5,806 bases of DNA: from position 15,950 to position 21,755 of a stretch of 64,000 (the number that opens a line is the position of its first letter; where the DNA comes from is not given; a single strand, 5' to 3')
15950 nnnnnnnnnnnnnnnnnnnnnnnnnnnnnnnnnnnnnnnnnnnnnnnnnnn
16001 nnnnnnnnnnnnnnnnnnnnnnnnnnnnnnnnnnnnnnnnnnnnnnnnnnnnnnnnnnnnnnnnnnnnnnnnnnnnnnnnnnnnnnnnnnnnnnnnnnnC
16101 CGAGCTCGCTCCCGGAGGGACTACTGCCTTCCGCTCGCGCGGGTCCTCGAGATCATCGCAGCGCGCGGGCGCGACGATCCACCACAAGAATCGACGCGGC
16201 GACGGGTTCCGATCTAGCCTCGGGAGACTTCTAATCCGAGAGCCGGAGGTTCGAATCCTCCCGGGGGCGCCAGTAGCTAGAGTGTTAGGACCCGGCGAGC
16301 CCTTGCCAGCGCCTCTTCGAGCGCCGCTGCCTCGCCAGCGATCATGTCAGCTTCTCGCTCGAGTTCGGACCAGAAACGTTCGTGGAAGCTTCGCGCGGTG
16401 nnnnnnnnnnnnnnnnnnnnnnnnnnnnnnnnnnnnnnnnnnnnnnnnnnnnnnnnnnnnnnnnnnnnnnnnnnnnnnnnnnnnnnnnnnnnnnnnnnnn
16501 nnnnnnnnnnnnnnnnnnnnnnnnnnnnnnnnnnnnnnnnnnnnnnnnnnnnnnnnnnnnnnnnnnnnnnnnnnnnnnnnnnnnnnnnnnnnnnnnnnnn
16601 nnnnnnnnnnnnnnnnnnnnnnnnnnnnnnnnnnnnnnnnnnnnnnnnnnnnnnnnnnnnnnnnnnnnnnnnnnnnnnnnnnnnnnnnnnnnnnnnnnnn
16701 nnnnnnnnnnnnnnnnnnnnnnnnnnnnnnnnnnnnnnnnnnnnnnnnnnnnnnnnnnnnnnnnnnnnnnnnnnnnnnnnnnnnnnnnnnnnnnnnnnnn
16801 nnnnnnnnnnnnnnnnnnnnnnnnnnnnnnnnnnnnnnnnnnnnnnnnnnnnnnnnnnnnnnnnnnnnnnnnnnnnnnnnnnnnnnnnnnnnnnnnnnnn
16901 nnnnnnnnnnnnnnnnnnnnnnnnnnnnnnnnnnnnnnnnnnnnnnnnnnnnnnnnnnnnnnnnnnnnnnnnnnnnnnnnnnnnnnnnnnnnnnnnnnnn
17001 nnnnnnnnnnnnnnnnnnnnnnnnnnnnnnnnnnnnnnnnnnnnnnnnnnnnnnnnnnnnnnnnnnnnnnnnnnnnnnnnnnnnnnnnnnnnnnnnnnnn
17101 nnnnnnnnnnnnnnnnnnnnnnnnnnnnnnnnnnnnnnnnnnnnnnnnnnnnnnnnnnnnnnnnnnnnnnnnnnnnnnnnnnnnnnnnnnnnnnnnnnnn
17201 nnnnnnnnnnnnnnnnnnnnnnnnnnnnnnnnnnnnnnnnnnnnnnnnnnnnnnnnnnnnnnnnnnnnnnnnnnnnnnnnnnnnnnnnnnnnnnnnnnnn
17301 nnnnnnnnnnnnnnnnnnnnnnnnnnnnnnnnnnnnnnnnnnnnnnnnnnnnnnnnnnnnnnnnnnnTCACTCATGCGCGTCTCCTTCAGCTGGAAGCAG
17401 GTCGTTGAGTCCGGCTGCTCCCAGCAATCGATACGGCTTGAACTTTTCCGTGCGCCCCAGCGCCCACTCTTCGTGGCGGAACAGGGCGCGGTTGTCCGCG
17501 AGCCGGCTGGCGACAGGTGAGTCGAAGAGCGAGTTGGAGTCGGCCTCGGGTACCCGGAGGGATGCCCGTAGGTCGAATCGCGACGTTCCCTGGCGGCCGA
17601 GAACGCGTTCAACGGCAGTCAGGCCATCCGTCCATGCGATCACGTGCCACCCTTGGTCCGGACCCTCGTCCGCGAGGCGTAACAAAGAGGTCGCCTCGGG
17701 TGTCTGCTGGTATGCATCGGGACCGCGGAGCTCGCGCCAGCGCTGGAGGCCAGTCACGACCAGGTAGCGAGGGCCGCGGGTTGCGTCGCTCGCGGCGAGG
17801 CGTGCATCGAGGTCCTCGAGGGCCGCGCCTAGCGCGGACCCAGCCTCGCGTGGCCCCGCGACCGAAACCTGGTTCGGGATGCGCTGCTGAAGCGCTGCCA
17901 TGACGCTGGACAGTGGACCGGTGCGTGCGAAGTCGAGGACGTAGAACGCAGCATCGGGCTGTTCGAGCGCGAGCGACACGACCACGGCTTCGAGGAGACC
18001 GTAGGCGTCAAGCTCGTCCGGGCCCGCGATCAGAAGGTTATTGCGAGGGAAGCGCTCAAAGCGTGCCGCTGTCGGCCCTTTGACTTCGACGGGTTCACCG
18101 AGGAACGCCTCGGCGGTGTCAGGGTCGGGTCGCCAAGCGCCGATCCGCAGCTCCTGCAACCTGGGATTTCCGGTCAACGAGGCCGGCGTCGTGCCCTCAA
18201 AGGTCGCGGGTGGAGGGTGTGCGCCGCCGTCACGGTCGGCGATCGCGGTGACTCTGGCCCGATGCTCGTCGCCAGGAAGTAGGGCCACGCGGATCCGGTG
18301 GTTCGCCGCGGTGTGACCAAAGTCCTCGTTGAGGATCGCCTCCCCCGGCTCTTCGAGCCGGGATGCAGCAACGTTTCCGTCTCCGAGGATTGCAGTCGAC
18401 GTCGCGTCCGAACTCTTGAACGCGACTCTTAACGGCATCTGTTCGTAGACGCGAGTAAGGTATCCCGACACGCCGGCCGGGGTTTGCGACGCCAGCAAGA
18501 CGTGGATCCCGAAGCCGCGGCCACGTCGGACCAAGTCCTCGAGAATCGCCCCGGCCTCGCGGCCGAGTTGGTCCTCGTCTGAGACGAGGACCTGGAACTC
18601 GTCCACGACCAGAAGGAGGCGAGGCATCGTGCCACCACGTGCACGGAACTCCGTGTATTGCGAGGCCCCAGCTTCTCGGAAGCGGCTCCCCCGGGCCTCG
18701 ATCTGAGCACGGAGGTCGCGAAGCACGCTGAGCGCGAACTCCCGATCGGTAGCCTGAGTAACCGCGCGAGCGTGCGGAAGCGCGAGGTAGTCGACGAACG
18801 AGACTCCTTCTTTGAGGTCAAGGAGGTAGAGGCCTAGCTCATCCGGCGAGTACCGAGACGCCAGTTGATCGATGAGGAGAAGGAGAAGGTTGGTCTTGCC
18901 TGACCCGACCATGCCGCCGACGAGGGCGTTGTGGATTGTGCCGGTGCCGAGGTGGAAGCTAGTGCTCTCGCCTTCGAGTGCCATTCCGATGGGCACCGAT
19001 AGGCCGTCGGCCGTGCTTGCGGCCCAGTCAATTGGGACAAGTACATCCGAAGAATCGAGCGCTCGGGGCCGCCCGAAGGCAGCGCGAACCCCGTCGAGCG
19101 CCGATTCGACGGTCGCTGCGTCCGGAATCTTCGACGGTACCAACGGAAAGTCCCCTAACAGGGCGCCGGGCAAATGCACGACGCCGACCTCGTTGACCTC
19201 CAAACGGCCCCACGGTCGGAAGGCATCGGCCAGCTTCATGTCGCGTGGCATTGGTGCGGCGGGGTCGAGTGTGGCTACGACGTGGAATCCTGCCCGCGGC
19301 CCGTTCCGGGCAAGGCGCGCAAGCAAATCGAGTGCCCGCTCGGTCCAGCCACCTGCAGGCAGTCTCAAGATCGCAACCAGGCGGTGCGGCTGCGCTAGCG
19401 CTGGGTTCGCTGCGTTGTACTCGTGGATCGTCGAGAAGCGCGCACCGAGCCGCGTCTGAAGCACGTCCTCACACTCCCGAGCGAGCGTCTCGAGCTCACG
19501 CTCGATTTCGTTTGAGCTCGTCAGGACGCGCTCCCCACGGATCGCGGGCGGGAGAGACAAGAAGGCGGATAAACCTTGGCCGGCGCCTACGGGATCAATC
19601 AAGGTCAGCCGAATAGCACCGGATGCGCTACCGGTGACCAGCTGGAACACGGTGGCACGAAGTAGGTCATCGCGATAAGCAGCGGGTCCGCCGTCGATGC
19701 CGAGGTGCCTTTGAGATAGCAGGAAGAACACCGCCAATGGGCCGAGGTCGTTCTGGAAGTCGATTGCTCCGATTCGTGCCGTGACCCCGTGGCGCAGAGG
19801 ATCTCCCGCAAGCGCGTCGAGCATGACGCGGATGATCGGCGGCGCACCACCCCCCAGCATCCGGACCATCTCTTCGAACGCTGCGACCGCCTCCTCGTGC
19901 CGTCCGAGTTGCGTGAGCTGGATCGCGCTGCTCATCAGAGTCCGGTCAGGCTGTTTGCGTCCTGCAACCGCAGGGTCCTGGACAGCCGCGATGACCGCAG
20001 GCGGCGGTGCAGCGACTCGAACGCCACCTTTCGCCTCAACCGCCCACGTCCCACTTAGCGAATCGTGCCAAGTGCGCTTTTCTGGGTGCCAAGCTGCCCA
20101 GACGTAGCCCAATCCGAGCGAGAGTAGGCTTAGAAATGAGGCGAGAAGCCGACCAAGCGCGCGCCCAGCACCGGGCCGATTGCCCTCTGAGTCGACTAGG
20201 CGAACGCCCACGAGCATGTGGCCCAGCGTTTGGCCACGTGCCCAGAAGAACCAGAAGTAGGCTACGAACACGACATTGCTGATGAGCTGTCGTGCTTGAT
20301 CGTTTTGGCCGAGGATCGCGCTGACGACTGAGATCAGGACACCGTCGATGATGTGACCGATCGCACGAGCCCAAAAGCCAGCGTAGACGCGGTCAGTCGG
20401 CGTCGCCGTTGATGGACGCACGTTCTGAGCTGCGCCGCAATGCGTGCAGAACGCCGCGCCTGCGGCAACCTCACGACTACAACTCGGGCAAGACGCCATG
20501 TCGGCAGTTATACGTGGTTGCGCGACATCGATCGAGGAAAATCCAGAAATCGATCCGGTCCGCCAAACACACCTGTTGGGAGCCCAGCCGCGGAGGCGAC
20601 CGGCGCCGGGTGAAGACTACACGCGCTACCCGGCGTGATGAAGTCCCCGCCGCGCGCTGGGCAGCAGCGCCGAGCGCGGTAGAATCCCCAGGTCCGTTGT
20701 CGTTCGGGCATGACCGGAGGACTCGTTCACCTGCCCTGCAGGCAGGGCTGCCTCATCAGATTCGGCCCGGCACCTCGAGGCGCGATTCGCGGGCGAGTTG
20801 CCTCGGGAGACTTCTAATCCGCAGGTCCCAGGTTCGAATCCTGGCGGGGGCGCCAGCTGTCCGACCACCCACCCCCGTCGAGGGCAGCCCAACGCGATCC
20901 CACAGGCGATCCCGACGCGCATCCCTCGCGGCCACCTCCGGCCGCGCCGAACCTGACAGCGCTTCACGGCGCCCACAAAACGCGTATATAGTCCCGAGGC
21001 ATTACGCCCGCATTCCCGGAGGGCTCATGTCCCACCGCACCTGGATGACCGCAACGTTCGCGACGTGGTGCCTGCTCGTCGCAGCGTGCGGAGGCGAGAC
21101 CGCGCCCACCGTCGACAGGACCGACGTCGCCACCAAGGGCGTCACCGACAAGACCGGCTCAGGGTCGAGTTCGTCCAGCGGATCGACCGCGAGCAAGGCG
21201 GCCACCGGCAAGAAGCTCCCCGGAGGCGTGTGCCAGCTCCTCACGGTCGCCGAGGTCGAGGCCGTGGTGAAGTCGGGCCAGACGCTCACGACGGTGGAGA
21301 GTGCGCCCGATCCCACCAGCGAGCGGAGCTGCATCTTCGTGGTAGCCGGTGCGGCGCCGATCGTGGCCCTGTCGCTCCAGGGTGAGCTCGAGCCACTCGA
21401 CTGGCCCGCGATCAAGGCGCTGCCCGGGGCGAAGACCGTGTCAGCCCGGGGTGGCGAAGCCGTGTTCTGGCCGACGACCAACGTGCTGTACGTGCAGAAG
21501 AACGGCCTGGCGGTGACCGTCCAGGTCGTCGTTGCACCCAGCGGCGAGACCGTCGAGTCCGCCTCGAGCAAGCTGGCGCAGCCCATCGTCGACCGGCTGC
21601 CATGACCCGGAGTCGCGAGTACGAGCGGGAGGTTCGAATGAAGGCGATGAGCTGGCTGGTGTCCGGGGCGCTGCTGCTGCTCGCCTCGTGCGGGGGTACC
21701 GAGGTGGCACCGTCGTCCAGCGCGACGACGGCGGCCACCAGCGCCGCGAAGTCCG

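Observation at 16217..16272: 56-nt tRNA-like mini-element in two copies with compensatory T-stem substitutions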

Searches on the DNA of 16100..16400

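Call 18: search_rna_families(source=window, start=16100, end=16400, threshold=evalue, max_evalue=10, show_alignments=3)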
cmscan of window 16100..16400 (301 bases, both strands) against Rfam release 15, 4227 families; matches with E-value up to 10: 4.
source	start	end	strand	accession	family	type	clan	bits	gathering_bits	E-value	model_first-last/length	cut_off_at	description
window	16231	16263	-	RF04351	Plastid-psbl-rps4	Cis-reg;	-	20.6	68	0.05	1-53/53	no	Plastid-psbl-rps4 3UTR RNA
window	16217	16269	+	RF00005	tRNA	Gene; tRNA;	CL00001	16.6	29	0.73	1-71/71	no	tRNA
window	16217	16268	+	RF01684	mascRNA-menRNA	Gene;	-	16.4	42.5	0.89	1-56/56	no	MALAT1-associated small cytoplasmic RNA/MEN beta RNA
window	16217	16270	-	RF04354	Plastid-ycf2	Cis-reg;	-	15.2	65.7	1.8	1-75/75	no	Plastid-ycf2 5UTR RNA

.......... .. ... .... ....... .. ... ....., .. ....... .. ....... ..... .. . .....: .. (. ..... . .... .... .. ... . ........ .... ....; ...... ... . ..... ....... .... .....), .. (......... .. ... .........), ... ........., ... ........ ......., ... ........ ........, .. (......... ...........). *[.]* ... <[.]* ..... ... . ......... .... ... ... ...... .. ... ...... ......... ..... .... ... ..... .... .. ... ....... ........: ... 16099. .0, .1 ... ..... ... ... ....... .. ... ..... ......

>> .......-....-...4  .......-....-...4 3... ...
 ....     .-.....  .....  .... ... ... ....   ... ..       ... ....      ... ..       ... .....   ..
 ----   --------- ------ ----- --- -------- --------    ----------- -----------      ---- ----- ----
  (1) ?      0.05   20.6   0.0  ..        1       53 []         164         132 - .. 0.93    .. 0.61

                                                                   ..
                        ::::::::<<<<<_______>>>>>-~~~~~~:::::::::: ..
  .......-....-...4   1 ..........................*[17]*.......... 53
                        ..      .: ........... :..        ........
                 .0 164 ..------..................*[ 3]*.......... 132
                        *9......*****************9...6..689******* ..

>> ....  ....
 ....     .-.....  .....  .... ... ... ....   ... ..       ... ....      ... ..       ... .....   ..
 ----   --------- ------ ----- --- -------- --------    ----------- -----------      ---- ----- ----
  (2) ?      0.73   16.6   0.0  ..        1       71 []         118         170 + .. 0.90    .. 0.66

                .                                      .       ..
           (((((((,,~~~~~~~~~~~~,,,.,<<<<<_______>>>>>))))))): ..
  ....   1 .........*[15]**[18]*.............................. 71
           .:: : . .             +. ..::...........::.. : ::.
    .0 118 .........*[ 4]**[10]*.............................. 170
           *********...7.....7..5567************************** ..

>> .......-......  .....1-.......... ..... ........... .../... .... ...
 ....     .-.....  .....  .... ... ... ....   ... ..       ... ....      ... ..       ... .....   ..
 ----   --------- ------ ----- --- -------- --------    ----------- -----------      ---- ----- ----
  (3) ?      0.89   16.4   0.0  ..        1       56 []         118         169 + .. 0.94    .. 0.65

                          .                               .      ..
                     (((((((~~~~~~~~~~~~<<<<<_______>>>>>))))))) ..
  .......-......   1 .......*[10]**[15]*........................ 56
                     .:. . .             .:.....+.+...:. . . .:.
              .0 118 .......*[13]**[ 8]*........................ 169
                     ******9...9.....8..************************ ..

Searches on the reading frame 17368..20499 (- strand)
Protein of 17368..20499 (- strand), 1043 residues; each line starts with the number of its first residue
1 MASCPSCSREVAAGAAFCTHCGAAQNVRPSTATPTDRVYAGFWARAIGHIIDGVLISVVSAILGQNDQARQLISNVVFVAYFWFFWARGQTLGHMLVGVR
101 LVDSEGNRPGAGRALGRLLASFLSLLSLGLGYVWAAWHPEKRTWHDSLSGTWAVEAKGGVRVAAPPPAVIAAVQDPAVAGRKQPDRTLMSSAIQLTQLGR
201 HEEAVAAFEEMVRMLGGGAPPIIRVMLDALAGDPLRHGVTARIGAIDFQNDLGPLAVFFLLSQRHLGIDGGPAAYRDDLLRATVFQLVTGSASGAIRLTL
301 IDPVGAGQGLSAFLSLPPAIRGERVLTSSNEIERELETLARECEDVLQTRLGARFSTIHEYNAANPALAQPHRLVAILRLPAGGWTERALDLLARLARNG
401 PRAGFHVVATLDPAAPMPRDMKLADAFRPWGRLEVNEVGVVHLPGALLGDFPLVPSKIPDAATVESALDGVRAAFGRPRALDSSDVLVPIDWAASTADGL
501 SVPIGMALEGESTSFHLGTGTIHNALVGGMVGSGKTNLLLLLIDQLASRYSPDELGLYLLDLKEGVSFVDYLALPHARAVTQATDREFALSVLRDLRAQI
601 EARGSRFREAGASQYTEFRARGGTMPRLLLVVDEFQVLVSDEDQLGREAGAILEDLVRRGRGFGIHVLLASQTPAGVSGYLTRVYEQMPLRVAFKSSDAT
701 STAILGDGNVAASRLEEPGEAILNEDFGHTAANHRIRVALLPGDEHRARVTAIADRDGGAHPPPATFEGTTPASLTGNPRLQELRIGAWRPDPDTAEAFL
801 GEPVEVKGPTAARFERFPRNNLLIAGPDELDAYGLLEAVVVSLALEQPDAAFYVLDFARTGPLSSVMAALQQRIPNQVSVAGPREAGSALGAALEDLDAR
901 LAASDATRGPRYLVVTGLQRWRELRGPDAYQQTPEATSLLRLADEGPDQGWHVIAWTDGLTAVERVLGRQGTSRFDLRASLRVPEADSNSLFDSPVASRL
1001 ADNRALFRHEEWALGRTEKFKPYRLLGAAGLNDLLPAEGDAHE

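Call 8: search_protein_families(library=pfam, proteins=[window:17368-20499:-], max_evalue=0.01)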
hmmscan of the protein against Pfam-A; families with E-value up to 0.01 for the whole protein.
window:17368-20499:- (1043 aa): 8 families
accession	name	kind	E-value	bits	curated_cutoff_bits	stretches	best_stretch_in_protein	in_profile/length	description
PF01580.24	FtsK_SpoIIIE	-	1.1e-20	74.5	24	1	505-672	23-163/221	FtsK/SpoIIIE family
PF06271.18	RDD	-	1.8e-17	64.4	24.1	1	76-149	57-136/137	RDD family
PF13401.12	AAA_22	-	1.4e-05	25.9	27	1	526-672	9-123/130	AAA domain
PF13240.11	Zn_Ribbon_1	-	0.0001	22.4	25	1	4-24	2-22/23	zinc-ribbon domain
PF12773.13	DZR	-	0.0023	18.5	27.3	1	4-23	1-20/45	Double zinc ribbon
PF13248.11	Zn_ribbon_3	-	0.0038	17.1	27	1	1-23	2-24/26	zinc-ribbon domain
PF13191.12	AAA_16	-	0.0048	17.9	32.6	1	519-659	21-158/167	AAA ATPase domain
PF24460.1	DUF7575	-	0.0054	16.5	28.5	1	2-23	4-25/28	Domain of unknown function (DUF7575)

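Call 21: find_encoding_contigs(protein=window:17368-20499:-, flank=10000, max_places=6)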
Protein window:17368-20499:- (1043 aa): 7 contigs read that carry it; 2 places shown.
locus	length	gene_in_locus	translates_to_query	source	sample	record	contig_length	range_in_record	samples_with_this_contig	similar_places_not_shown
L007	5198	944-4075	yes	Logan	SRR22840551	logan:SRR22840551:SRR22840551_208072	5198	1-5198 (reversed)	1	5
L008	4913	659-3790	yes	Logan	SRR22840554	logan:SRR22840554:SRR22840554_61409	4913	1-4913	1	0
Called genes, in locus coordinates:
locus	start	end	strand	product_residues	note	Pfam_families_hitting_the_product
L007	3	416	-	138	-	?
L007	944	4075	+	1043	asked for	PF06271:RDD, PF01580:FtsK_SpoIIIE, PF13401:AAA_22 (faint)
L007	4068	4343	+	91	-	-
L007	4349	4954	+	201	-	-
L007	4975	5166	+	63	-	-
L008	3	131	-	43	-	?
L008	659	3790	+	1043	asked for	PF06271:RDD, PF01580:FtsK_SpoIIIE, PF13401:AAA_22 (faint)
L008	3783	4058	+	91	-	-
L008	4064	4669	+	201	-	-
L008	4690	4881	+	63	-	-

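Call 73: search_protein_families(library=ncbifam, proteins=[window:17368-20499:-], max_evalue=0.001)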
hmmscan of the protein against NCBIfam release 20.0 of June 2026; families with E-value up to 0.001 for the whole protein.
window:17368-20499:- (1043 aa): 4 families
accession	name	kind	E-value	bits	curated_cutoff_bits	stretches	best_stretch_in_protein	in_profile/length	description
TIGR03924.1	T7SS_EccC_a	equivalog_domain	1.4e-28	100.1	509.15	1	492-728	415-659/673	type VII secretion protein EccCa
TIGR03925.1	T7SS_EccC_b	equivalog_domain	1.3e-21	76.5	346.55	1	521-737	75-289/564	type VII secretion protein EccCb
TIGR03928.1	T7_EssCb_Firm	equivalog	1.4e-19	69.3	778.4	1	524-726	812-1008/1296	type VII secretion protein EssC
NF041017.1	DNA_import_CedB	equivalog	3.4e-07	29.3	700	1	616-674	462-516/590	DNA import protein CedB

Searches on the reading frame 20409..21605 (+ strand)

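Call 8: search_protein_families(library=pfam, proteins=[window:20409-21605:+], max_evalue=0.01)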
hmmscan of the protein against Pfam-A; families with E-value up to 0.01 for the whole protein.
window:20409-21605:+ (398 aa): 1 family
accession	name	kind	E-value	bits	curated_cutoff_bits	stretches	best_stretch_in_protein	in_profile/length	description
PF12079.13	DUF3558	-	0.0011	19.3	34.1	1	222-317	1-84/173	Protein of unknown function (DUF3558)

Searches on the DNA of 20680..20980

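Call 19: search_rna_families(source=window, start=20680, end=20980, threshold=evalue, max_evalue=10, show_alignments=3)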
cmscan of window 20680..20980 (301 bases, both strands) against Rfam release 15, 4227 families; matches with E-value up to 10: 6.
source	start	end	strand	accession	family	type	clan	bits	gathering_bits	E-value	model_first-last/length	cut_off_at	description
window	20800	20851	+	RF01684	mascRNA-menRNA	Gene;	-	19.6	42.5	0.12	1-56/56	no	MALAT1-associated small cytoplasmic RNA/MEN beta RNA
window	20800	20852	+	RF00005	tRNA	Gene; tRNA;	CL00001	17.7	29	0.38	1-71/71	no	tRNA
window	20742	20767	-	RF02276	Hammerhead_II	Gene; ribozyme;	CL00010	16.8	37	0.63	1-66/66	no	Hammerhead ribozyme (type II)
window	20800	20853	-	RF04354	Plastid-ycf2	Cis-reg;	-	14.5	65.7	3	1-75/75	no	Plastid-ycf2 5UTR RNA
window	20814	20846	-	RF04351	Plastid-psbl-rps4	Cis-reg;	-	14.4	68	2.3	1-53/53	no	Plastid-psbl-rps4 3UTR RNA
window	20766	20834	-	RF03078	chrB-a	Cis-reg;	-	12.9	43.9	7.7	1-80/80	no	chrB-a RNA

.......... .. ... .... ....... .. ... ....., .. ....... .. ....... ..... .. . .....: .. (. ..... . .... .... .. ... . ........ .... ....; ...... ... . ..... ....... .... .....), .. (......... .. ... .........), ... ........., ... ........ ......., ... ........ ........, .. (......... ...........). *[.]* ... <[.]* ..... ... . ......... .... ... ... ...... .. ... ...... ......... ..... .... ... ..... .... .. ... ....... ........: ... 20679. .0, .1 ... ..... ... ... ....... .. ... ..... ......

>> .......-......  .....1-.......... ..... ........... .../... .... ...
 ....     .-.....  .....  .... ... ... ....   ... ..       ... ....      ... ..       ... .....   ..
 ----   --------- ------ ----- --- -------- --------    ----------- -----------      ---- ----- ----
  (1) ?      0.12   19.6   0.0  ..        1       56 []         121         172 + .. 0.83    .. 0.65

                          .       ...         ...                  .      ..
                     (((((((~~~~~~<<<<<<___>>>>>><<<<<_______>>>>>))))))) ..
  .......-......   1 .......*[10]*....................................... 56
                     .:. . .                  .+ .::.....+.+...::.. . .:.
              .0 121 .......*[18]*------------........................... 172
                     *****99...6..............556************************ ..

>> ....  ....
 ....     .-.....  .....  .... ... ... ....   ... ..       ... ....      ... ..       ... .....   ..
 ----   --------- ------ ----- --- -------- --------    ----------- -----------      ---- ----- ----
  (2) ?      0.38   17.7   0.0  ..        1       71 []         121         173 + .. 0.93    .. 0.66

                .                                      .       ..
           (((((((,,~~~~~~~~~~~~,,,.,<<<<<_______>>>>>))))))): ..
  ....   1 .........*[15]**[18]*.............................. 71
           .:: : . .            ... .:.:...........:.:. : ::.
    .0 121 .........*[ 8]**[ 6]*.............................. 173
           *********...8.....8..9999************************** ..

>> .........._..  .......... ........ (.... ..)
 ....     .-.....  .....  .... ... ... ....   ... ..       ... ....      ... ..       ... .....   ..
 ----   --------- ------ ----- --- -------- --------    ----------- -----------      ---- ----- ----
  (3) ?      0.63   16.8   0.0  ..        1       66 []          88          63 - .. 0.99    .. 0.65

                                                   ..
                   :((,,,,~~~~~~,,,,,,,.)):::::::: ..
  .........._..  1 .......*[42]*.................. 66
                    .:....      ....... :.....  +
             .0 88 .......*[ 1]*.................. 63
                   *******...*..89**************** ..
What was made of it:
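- On tRNA or tRNA-like RNA gene (Rfam RF00005, ARAGORN): The tRNA model scores 16.6 and 17.7 bits against 29 (calls 18, 19).
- Checked: The Rfam tRNA model scores 16.6 and 17.7 bits against a gathering score of 29 (calls 18, 19).
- The Rfam tRNA and mascRNA models can align both copies end to end with an acceptor stem containing one mismatch plus the T arm (calls 18, 19). The scores are 16.6-19.6 bits, far below the gathering scores (29 and 42.5), with E values of 0.1-0.9 even in a 300-nt search (calls 18, 19). The tRNA model aligns it as positions 1-7 (calls 18, 19).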

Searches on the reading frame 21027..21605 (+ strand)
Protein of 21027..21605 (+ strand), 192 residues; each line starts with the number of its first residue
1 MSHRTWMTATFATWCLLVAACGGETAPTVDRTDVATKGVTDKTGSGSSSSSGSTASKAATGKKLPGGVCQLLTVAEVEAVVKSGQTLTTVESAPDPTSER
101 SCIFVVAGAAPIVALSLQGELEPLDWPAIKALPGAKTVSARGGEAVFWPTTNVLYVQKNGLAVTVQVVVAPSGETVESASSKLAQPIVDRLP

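Call 63: find_encoding_contigs(protein=window:21027-21605:+, flank=10000, max_places=10)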
Protein window:21027-21605:+ (192 aa): 5 contigs read that carry it; 5 places shown.
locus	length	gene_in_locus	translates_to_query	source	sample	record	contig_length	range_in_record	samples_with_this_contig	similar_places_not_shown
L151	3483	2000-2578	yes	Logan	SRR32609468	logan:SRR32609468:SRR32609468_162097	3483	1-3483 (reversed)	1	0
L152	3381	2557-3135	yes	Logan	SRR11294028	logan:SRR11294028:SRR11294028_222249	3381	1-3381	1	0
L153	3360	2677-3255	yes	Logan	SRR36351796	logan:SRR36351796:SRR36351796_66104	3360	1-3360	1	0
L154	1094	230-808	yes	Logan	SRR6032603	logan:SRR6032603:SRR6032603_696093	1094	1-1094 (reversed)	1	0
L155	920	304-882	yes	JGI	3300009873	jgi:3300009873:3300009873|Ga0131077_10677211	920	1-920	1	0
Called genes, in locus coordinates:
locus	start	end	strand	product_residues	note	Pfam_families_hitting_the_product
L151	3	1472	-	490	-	?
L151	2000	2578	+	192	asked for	-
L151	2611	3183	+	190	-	-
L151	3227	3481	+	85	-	?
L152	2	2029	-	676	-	?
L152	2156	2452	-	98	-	-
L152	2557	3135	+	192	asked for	-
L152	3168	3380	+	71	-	?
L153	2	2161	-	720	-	?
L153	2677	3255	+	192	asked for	-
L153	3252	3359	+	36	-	?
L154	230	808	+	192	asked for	-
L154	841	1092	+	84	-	?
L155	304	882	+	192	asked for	-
